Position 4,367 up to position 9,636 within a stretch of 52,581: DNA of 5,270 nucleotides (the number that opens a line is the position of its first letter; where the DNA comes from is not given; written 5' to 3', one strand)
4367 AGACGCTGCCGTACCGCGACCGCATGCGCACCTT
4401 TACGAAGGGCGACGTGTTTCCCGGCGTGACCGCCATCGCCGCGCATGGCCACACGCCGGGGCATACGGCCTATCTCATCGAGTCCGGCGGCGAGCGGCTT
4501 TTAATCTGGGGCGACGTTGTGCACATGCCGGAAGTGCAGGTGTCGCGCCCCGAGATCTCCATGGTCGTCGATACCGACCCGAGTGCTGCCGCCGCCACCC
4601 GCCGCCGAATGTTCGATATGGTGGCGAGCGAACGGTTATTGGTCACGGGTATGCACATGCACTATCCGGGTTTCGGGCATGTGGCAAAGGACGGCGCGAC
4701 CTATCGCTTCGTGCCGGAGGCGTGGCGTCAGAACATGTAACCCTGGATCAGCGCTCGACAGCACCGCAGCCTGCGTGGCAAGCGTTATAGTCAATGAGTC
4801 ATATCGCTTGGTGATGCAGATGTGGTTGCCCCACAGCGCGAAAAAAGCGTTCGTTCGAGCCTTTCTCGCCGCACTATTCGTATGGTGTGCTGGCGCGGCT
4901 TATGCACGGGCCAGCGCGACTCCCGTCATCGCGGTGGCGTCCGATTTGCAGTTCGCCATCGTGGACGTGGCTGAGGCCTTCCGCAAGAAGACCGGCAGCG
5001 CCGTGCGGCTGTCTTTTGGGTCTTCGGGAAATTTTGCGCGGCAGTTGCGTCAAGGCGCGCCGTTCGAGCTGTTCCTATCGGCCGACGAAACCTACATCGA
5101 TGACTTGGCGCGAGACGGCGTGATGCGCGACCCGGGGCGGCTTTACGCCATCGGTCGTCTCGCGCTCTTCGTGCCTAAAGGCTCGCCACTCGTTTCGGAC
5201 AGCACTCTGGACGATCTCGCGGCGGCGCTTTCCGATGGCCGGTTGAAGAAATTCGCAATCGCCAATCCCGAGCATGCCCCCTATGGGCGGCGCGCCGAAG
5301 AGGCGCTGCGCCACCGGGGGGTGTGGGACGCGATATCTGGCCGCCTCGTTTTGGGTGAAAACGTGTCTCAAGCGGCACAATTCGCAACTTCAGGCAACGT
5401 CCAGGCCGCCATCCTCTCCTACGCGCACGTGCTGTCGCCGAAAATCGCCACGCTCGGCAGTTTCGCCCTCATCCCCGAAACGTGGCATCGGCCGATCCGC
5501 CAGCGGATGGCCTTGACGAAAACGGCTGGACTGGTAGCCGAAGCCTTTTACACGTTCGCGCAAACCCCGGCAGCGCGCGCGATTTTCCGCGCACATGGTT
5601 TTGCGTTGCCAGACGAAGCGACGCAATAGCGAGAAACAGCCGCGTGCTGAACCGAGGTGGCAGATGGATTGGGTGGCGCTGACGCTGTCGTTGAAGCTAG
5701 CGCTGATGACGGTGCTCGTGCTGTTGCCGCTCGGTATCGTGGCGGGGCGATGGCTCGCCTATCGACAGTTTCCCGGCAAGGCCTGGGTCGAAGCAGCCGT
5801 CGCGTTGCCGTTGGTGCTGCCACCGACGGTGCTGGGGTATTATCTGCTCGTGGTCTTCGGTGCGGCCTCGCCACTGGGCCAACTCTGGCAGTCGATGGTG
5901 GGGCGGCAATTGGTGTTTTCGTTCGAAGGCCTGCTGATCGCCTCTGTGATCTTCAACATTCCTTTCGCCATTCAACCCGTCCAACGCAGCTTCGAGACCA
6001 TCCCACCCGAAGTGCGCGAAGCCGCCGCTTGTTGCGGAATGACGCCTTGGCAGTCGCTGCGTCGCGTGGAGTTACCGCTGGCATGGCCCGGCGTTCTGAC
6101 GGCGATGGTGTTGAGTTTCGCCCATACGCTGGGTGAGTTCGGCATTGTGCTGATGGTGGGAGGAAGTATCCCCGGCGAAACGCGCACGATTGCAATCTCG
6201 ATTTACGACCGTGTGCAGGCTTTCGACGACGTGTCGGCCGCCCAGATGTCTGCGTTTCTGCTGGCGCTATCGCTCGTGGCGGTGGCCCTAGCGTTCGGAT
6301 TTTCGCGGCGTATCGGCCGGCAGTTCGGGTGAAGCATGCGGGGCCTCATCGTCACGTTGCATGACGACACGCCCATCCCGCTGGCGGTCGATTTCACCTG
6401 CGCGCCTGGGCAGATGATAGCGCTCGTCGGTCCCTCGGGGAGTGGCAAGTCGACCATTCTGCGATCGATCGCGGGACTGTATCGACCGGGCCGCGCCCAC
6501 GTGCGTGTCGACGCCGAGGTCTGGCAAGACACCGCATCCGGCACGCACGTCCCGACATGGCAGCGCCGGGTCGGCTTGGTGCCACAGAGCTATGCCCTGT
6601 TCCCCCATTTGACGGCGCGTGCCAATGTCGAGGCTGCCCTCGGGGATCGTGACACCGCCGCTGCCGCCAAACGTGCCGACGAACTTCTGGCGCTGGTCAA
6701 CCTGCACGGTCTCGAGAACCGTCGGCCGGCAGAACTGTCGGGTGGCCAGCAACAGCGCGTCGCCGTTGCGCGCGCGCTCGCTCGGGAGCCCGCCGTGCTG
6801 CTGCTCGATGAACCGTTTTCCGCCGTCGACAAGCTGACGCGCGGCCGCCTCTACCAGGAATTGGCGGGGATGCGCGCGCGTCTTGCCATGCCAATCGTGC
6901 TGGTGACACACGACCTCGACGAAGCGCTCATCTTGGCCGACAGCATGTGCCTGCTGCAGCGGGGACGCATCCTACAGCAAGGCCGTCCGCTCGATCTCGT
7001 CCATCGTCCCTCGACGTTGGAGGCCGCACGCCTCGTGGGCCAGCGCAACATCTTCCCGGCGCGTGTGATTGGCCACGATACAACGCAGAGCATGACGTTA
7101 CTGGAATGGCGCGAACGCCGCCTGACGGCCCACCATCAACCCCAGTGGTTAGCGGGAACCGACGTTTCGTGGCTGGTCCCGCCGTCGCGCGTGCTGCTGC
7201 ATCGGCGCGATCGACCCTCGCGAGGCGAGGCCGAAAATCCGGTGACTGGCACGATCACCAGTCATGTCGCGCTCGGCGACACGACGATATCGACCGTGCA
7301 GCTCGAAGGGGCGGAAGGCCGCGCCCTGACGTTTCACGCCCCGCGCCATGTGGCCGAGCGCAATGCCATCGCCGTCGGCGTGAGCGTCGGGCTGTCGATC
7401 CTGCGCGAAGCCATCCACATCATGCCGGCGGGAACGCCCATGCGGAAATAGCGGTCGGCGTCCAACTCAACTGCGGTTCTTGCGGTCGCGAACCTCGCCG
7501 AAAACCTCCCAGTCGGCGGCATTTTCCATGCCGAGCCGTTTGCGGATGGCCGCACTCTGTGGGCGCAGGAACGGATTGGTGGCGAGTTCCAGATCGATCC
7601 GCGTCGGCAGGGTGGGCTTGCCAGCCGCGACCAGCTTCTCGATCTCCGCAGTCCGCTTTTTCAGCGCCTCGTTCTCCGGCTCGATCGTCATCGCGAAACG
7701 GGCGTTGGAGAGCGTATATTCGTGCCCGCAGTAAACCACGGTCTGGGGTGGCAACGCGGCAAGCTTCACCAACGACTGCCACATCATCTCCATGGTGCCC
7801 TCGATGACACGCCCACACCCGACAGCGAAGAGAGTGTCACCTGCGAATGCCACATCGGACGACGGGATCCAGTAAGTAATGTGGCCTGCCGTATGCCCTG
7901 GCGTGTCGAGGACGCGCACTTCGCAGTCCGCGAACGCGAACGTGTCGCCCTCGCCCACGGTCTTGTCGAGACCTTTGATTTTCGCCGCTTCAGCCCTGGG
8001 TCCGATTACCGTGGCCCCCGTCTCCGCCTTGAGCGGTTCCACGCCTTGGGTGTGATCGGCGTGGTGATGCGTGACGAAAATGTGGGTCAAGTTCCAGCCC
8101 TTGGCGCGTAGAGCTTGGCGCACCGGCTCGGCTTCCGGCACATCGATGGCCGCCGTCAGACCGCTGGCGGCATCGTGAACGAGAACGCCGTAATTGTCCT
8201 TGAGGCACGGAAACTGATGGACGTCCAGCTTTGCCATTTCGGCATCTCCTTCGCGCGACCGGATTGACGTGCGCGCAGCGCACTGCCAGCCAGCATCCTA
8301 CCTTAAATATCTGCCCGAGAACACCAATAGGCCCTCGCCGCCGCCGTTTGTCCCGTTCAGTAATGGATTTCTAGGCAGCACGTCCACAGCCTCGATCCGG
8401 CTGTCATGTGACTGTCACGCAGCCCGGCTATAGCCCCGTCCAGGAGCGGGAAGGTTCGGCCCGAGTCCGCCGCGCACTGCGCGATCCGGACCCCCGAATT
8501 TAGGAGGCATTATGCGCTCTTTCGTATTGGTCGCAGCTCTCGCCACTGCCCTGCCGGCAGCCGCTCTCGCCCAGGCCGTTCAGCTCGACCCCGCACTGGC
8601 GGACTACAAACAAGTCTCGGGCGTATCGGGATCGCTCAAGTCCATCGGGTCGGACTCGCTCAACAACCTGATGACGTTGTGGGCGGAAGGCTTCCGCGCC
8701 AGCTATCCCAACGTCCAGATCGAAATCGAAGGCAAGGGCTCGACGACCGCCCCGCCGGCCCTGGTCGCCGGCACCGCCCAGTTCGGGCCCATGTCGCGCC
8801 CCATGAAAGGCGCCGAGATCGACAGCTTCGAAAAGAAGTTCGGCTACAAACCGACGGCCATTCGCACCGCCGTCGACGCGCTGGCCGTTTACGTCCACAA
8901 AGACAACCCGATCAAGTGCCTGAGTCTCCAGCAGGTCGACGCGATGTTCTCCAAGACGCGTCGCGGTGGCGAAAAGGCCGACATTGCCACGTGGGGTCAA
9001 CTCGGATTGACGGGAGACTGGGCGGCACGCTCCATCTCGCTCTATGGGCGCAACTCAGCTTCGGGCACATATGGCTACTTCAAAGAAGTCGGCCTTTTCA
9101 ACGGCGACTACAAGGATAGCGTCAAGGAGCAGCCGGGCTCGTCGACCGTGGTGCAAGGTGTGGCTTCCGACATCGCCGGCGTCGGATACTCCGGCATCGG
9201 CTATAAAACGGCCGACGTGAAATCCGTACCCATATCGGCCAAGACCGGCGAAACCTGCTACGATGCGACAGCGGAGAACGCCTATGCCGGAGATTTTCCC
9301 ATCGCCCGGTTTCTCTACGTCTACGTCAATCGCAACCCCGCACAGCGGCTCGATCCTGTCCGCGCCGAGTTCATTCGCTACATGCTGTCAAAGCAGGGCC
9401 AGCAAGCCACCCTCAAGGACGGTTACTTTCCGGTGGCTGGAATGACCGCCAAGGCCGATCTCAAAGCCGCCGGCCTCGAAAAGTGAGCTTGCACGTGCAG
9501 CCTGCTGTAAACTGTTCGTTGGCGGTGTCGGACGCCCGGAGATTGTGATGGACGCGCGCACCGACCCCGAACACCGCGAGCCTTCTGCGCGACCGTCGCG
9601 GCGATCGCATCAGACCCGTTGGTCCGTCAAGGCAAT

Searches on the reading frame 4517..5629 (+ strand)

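Call 32: search_protein_families(library=pfam, proteins=[window:4517-5629:+], max_evalue=0.0001)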
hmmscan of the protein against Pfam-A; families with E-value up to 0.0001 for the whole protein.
window:4517-5629:+ (370 aa): 2 families
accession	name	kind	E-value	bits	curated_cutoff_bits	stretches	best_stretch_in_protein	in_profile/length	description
PF13531.11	SBP_bac_11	-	3.5e-58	197.5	25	1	138-362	3-226/227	Bacterial extracellular solute-binding protein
PF01547.30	SBP_bac_1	-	2e-07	31.8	26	1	150-353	12-305/307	Bacterial extracellular solute-binding protein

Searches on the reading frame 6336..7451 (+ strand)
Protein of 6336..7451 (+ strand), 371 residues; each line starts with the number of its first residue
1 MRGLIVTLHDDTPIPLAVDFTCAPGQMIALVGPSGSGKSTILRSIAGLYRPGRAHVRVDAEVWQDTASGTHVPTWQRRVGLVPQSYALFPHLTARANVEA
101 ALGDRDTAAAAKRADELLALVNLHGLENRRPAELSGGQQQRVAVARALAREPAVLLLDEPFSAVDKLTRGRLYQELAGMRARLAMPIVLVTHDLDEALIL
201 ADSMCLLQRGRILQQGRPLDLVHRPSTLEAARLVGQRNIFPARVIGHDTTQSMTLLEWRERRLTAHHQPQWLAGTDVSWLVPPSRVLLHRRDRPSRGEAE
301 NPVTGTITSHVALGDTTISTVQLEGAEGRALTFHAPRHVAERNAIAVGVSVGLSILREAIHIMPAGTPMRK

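Call 32: search_protein_families(library=pfam, proteins=[window:6336-7451:+], max_evalue=0.0001)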
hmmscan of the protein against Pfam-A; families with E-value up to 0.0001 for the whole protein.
window:6336-7451:+ (371 aa): 4 families
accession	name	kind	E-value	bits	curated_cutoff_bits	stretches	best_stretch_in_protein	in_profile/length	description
PF00005.33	ABC_tran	-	9.4e-36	123.9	25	1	18-161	4-136/137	ABC transporter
PF13304.12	AAA_21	-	7e-07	30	27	0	28-51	2-25/304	AAA domain, putative AbiEii toxin, Type IV TA system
PF13191.12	AAA_16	-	6.4e-06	27.2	32.6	1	26-159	25-140/167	AAA ATPase domain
PF08402.16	TOBE_2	-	8e-06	26.3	21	1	285-362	7-75/76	TOBE domain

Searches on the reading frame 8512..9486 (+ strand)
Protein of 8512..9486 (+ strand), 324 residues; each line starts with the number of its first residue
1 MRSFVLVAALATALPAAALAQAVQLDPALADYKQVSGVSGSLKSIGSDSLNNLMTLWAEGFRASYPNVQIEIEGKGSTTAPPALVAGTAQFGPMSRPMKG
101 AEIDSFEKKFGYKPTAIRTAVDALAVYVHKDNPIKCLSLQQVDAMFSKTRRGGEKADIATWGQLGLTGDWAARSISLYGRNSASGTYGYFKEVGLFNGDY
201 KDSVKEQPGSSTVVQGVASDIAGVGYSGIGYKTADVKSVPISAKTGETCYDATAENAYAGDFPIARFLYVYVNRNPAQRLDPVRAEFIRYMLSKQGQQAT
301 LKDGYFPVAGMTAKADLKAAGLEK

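Call 32: search_protein_families(library=pfam, proteins=[window:8512-9486:+], max_evalue=0.0001)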
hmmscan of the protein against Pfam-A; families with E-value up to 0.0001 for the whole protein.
window:8512-9486:+ (324 aa): 2 families
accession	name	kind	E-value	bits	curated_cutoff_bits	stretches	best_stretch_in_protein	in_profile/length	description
PF12849.12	PBP_like_2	-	2.3e-28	100.2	27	1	37-294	7-266/267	PBP superfamily domain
PF12727.12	PBP_like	-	6.6e-06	25.8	27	1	59-233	2-155/193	PBP superfamily domain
